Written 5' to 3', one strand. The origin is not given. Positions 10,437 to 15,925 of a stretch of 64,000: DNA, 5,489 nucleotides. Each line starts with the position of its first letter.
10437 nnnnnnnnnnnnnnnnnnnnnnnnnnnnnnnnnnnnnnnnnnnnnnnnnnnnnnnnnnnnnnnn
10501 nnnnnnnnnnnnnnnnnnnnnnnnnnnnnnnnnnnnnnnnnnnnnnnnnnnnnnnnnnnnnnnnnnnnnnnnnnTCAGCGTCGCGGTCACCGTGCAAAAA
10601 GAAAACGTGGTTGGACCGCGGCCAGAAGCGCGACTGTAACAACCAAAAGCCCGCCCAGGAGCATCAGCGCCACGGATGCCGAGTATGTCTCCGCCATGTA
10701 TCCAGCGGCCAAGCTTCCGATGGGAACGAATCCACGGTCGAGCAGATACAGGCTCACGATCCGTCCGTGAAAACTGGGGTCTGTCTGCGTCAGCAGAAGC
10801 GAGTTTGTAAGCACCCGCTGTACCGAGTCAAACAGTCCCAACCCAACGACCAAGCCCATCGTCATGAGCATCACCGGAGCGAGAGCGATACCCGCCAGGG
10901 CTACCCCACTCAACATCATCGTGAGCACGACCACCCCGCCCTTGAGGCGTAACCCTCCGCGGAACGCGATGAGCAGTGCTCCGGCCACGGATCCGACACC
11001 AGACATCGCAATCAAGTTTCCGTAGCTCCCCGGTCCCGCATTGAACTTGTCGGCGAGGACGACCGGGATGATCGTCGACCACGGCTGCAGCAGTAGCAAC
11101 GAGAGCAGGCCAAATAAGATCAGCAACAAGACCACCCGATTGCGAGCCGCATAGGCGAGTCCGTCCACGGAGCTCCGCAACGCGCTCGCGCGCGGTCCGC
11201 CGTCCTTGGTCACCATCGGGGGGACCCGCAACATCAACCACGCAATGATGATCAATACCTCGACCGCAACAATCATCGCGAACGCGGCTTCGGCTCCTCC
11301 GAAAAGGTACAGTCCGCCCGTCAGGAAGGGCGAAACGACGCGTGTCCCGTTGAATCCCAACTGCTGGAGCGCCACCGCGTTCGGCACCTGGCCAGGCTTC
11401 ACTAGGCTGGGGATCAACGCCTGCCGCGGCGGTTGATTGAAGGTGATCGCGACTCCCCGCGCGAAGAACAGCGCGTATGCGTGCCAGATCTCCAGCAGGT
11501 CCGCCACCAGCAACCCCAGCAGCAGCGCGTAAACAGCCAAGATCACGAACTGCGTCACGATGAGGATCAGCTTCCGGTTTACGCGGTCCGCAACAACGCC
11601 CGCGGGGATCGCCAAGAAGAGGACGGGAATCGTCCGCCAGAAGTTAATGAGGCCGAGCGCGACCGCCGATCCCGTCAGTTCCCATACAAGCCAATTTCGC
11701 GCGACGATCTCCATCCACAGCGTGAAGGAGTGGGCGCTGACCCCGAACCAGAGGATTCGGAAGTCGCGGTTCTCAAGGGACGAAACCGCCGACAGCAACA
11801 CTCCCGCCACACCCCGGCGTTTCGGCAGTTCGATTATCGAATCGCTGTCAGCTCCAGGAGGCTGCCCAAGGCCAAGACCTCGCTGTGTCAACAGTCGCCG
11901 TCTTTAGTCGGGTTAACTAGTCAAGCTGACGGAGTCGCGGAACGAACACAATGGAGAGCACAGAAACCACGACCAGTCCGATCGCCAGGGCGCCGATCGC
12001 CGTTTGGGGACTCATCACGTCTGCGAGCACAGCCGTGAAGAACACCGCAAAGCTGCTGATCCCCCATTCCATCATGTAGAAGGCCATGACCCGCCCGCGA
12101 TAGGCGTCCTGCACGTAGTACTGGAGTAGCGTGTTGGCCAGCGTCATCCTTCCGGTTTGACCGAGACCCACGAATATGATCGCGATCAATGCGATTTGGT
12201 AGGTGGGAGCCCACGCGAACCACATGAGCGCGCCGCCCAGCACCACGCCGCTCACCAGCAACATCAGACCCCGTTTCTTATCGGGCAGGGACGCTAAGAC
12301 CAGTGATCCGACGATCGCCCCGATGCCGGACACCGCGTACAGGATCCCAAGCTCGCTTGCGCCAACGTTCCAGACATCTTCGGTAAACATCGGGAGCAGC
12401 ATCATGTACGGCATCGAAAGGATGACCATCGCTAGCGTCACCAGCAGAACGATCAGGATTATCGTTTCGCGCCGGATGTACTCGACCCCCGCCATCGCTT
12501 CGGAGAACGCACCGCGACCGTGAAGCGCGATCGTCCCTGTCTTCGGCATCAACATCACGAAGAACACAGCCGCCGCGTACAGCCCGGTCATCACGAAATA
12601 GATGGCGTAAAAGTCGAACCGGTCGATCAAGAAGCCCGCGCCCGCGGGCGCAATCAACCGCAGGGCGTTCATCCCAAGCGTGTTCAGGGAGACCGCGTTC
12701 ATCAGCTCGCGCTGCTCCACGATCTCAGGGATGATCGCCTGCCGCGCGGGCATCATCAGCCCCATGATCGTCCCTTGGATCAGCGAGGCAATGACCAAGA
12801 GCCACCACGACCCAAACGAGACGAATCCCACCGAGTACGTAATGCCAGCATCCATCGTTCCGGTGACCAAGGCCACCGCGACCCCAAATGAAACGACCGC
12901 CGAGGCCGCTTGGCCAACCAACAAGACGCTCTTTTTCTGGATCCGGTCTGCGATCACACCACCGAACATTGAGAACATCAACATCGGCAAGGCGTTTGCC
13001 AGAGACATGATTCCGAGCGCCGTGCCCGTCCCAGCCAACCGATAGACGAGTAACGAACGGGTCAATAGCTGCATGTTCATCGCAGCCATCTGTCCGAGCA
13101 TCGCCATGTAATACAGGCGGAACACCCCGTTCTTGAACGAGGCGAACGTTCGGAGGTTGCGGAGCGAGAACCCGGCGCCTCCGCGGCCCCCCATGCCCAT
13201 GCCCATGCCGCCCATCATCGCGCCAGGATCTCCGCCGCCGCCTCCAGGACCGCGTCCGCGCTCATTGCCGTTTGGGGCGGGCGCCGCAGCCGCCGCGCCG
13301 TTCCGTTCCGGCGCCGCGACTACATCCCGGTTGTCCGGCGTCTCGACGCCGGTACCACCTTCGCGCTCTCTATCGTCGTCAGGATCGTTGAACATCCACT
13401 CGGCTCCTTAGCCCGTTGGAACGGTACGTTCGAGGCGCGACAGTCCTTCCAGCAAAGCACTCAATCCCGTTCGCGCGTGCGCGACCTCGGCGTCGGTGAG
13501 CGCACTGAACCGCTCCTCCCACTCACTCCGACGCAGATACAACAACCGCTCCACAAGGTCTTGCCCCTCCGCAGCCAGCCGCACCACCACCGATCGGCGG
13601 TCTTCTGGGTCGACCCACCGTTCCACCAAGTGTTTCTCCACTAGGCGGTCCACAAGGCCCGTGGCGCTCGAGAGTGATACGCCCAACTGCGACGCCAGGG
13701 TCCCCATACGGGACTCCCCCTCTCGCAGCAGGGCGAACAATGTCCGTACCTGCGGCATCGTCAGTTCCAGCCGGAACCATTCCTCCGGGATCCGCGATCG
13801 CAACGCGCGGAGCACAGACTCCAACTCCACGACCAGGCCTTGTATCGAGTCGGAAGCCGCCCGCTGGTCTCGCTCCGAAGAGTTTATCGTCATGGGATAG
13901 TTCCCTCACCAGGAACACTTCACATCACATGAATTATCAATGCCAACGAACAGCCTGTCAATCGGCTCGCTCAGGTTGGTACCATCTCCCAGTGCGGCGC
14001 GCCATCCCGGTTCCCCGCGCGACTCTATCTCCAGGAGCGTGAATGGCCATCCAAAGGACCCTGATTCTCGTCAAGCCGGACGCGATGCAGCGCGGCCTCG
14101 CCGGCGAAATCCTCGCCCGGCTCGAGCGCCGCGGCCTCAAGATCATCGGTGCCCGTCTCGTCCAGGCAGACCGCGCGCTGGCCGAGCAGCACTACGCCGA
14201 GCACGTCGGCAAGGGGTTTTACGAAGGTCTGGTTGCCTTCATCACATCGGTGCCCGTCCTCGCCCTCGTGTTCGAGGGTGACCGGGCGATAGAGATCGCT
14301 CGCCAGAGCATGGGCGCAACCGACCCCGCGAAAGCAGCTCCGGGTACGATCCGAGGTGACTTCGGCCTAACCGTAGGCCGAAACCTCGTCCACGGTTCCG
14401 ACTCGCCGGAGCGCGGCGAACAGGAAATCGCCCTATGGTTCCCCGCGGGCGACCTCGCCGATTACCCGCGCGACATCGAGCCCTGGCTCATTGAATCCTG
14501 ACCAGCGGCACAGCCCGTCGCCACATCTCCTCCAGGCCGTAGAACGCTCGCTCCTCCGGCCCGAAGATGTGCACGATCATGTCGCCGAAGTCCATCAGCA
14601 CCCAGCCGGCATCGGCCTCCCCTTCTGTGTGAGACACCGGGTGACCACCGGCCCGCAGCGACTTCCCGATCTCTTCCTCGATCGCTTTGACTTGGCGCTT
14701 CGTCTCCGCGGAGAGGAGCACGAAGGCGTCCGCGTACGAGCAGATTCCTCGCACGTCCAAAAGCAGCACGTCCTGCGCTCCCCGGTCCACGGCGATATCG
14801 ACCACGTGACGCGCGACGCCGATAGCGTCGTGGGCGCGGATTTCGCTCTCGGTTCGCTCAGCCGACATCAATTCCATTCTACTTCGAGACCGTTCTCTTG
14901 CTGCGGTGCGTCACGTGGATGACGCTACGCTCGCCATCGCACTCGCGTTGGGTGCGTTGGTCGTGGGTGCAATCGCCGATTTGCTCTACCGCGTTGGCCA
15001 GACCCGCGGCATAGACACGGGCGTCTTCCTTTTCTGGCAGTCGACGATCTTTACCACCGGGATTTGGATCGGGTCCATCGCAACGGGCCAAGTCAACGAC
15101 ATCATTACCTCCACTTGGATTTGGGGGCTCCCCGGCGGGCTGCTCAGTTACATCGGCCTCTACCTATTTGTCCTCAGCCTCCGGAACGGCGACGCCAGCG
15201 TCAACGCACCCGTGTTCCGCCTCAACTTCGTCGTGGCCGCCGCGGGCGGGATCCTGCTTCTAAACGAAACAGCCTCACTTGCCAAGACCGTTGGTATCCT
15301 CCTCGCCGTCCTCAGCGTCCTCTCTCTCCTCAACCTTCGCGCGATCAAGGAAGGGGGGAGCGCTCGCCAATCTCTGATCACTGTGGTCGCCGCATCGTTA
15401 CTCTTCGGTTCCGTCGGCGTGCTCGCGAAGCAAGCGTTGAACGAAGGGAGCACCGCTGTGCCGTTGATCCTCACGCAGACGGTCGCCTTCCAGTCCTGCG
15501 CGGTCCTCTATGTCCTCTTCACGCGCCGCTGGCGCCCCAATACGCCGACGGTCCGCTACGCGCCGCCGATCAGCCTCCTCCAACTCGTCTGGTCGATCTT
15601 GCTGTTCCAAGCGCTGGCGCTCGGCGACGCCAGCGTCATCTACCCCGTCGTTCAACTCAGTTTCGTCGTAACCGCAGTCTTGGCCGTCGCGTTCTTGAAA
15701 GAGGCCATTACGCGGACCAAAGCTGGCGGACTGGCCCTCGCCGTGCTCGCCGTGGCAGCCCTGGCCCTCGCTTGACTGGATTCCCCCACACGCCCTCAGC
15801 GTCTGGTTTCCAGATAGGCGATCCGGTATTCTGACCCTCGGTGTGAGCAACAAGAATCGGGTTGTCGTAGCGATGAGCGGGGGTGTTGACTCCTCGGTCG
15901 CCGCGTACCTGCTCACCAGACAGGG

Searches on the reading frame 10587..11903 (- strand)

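Call 7: search_protein_families(library=pfam, proteins=[window:10587-11903:-], max_evalue=0.001)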
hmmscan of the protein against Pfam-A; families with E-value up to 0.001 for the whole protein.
window:10587-11903:- (438 aa): 2 families
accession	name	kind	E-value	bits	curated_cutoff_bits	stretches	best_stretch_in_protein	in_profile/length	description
PF05977.19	MFS_3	-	8.2e-39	133.9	27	1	38-429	2-392/524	Transmembrane secretion effector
PF07690.21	MFS_1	-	8.6e-20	71.4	33.4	2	51-386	1-335/347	Major Facilitator Superfamily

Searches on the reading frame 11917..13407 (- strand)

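Call 7: search_protein_families(library=pfam, proteins=[window:11917-13407:-], max_evalue=0.001)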
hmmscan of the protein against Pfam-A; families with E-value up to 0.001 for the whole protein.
window:11917-13407:- (496 aa): 2 families
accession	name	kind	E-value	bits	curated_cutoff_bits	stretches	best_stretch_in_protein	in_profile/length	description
PF07690.21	MFS_1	-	9.3e-34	117.3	33.4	1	108-454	10-345/347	Major Facilitator Superfamily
PF05977.19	MFS_3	-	3.6e-31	108.6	27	1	87-488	3-393/524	Transmembrane secretion effector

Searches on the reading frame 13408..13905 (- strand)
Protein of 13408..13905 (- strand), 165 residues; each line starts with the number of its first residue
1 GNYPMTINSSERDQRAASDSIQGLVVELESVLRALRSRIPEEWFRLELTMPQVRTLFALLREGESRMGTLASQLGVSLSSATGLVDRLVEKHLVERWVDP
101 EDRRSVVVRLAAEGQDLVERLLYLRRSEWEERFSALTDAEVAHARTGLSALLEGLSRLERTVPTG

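Call 25: search_protein_families(library=pfam, proteins=[window:13408-13905:-], max_evalue=0.001)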
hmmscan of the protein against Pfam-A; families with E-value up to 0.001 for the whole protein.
window:13408-13905:- (165 aa): 5 families
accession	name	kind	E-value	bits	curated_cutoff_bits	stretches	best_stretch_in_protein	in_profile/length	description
PF01047.28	MarR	-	3.1e-13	49.8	24.6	1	48-106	1-59/59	MarR family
PF12802.13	MarR_2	-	1.5e-10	41.5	27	1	48-105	3-61/61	MarR family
PF01978.25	TrmB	-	5.3e-05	23.4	25.6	1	46-96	4-54/68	Sugar-specific transcriptional regulator TrmB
PF22381.2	Staph_reg_Sar_Rot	-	5.6e-05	23.6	27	1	46-120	10-84/85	Transcriptional regulator SarA/Rot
PF13463.12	HTH_27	-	0.0001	23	22.2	1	57-114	10-68/68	Winged helix DNA-binding domain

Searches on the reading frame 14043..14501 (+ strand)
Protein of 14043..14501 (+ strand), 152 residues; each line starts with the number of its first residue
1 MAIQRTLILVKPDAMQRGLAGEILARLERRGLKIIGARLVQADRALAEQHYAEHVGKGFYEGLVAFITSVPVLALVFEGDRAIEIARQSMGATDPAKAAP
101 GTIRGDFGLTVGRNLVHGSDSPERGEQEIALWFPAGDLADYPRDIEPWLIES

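Call 25: search_protein_families(library=pfam, proteins=[window:14043-14501:+], max_evalue=0.001)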
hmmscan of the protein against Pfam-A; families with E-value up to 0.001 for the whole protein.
window:14043-14501:+ (152 aa): 1 family
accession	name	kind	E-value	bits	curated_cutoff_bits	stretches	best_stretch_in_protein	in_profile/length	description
PF00334.24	NDK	-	4.7e-52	175.9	27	1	4-135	1-132/135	Nucleoside diphosphate kinase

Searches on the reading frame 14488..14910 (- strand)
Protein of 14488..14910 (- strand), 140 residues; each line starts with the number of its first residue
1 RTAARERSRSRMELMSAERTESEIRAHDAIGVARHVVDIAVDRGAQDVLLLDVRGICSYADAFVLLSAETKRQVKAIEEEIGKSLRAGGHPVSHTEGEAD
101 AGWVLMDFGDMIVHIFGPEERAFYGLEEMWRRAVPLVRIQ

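Call 25: search_protein_families(library=pfam, proteins=[window:14488-14910:-], max_evalue=0.001)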
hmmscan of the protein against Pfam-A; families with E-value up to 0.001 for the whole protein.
window:14488-14910:- (140 aa): 1 family
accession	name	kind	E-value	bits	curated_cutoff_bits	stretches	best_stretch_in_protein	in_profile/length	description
PF02410.21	RsfS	-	5.1e-28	97.6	21.6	1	35-130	2-98/98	Ribosomal silencing factor during starvation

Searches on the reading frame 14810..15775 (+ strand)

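Call 25: search_protein_families(library=pfam, proteins=[window:14810-15775:+], max_evalue=0.001)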
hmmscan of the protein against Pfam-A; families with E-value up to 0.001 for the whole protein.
window:14810-15775:+ (321 aa): 2 families
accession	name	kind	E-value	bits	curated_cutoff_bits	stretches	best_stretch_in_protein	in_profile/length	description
PF00892.27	EamA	-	1.2e-17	64.9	28.2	2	189-318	4-133/135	EamA-like transporter family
PF10639.15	TMEM234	-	0.00058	20.4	30.1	0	248-316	42-110/113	Putative transmembrane family 234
